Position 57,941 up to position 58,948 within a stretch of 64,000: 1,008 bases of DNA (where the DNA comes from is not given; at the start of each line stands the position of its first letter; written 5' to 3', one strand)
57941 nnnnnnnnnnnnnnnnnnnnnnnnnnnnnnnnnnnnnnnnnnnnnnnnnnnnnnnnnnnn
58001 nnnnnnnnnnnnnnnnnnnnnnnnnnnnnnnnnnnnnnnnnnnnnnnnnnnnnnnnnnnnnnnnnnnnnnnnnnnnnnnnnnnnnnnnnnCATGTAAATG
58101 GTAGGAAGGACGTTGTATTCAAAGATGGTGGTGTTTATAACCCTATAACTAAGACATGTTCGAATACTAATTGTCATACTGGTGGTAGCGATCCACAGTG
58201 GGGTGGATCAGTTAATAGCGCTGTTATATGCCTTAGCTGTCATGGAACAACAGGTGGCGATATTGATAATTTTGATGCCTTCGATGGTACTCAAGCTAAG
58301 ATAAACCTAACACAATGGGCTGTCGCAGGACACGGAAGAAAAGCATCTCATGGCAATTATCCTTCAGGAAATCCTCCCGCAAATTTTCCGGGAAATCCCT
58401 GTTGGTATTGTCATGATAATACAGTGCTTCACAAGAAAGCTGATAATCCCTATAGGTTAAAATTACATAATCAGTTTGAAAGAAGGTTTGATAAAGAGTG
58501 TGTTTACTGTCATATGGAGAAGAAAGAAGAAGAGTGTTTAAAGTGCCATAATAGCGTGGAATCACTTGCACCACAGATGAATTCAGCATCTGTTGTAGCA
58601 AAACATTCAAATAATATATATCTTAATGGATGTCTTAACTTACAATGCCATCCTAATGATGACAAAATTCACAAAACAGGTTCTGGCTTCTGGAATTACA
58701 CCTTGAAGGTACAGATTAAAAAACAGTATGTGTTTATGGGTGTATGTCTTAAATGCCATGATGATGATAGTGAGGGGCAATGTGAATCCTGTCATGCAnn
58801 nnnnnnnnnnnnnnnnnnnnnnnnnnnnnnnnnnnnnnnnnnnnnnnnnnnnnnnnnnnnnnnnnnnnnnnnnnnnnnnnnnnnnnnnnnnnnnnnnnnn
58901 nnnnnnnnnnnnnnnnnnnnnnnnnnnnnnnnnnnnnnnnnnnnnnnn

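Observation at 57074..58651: Recurrent non-canonical C-x(3,4)-CH heme motif embedded in a repeated module of the giant cytochrome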

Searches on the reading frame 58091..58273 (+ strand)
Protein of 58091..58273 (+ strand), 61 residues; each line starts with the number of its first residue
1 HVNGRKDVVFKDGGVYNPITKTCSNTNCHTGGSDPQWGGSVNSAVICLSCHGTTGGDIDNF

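Call 13: search_protein_families(library=ncbifam, proteins=[window:58091-58273:+], max_evalue=10)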
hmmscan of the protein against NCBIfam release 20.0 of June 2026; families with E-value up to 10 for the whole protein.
window:58091-58273:+ (61 aa): 1 family
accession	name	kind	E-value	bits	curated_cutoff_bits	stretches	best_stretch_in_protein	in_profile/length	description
TIGR01904.2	GSu_C4xC__C2xCH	domain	2.7e-11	43.1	27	1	1-56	1-61/73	CxxxxCH/CxxCH domain c-type cytochrome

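Call 14: search_protein_families(library=pfam, proteins=[window:58091-58273:+], max_evalue=10)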
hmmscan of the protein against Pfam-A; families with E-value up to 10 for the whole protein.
window:58091-58273:+ (61 aa): 2 families
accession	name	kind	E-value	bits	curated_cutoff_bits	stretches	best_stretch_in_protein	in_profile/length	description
PF09698.15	GSu_C4xC__C2xCH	-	0.031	15.4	21.7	1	22-51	1-36/36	Geobacter CxxxxCH...CXXCH motif (GSu_C4xC__C2xCH)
PF13442.11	Cytochrome_CBB3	-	4.2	8.2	27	1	46-56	13-22/68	Cytochrome C oxidase, cbb3-type, subunit III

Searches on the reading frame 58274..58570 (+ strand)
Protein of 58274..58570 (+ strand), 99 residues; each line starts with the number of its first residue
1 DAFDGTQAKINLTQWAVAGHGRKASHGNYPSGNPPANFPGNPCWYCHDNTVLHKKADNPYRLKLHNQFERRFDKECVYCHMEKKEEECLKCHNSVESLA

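Call 13: search_protein_families(library=ncbifam, proteins=[window:58274-58570:+], max_evalue=10)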
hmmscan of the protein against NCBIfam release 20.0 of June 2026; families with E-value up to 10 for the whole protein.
window:58274-58570:+ (99 aa): 4 families
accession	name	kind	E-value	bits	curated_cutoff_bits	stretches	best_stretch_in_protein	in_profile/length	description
NF038038.1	cytoc_DsrJ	equivalog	0.0099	16.2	100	1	57-95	74-111/121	sulfate reduction electron transfer complex DsrMKJOP subunit DsrJ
NF033196.2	c_type_nonphoto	exception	0.79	9.9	70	1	51-90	5-44/98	c-type cytochrome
TIGR03153.1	cytochr_NrfH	equivalog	0.79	9.8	134.2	0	58-96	87-137/138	cytochrome c nitrite reductase small subunit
TIGR01905.1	paired_CXXCH_1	subfamily_domain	1.4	8.9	25.2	1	84-94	5-15/41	doubled CXXCH domain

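Call 14: search_protein_families(library=pfam, proteins=[window:58274-58570:+], max_evalue=10)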
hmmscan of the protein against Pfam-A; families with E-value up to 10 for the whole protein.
window:58274-58570:+ (99 aa): 9 families
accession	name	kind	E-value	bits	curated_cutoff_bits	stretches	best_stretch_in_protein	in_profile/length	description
PF14537.11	Cytochrom_c3_2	-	0.00016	22.5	25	2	37-93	23-79/79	Cytochrome c3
PF14522.11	Cytochrome_C7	-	0.00083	19.6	24.8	1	40-93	13-67/67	Cytochrome c7 and related cytochrome c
PF02085.21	Cytochrom_CIII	-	0.017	15.9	22.9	1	41-91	47-100/101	Class III cytochrome C family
PF22113.1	Mtrc-MtrF_II-IV_dom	-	0.057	13.4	30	1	43-93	123-176/176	Outer membrane cytochrome MtrC/MtrF-like, domains II/IV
PF09699.15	Paired_CXXCH_1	-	0.23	11.6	20.6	1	80-97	1-18/41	Doubled CXXCH motif (Paired_CXXCH_1)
PF03264.19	Cytochrom_NNT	-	0.34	11.1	24.1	0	42-81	127-165/174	NapC/NirT cytochrome c family, N-terminal region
PF09630.15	DUF2024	-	1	9.8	27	1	73-88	52-67/81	Domain of unknown function (DUF2024)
PF11845.13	Tll0287-like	-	3.8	8.4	24.1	0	74-96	89-112/144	Tll0287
PF13442.11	Cytochrome_CBB3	-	6.6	7.6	27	0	68-83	6-21/68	Cytochrome C oxidase, cbb3-type, subunit III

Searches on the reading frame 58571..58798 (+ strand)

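Call 13: search_protein_families(library=ncbifam, proteins=[window:58571-58798:+], max_evalue=10)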
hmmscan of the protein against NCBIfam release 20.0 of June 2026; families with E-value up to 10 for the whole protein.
window:58571-58798:+ (76 aa): 3 families
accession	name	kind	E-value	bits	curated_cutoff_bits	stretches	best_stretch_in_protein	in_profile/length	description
TIGR03872.1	cytochrome_MoxG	equivalog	0.11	12.7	147.8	1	32-70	28-66/133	cytochrome c(L), periplasmic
NF038038.1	cytoc_DsrJ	equivalog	1.6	9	100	1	55-75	89-108/121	sulfate reduction electron transfer complex DsrMKJOP subunit DsrJ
TIGR01905.1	paired_CXXCH_1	subfamily_domain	3.7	7.5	25.2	2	58-66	31-39/41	doubled CXXCH domain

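Call 14: search_protein_families(library=pfam, proteins=[window:58571-58798:+], max_evalue=10)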
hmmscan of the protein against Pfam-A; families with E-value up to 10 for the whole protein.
window:58571-58798:+ (76 aa): 3 families
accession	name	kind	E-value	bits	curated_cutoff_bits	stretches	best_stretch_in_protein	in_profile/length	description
PF14522.11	Cytochrome_C7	-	0.01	16.1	24.8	1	10-75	3-66/67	Cytochrome c7 and related cytochrome c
PF14537.11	Cytochrom_c3_2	-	0.059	14.3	25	1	17-75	25-78/79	Cytochrome c3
PF09699.15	Paired_CXXCH_1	-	2.7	8.2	20.6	2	58-66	31-39/41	Doubled CXXCH motif (Paired_CXXCH_1)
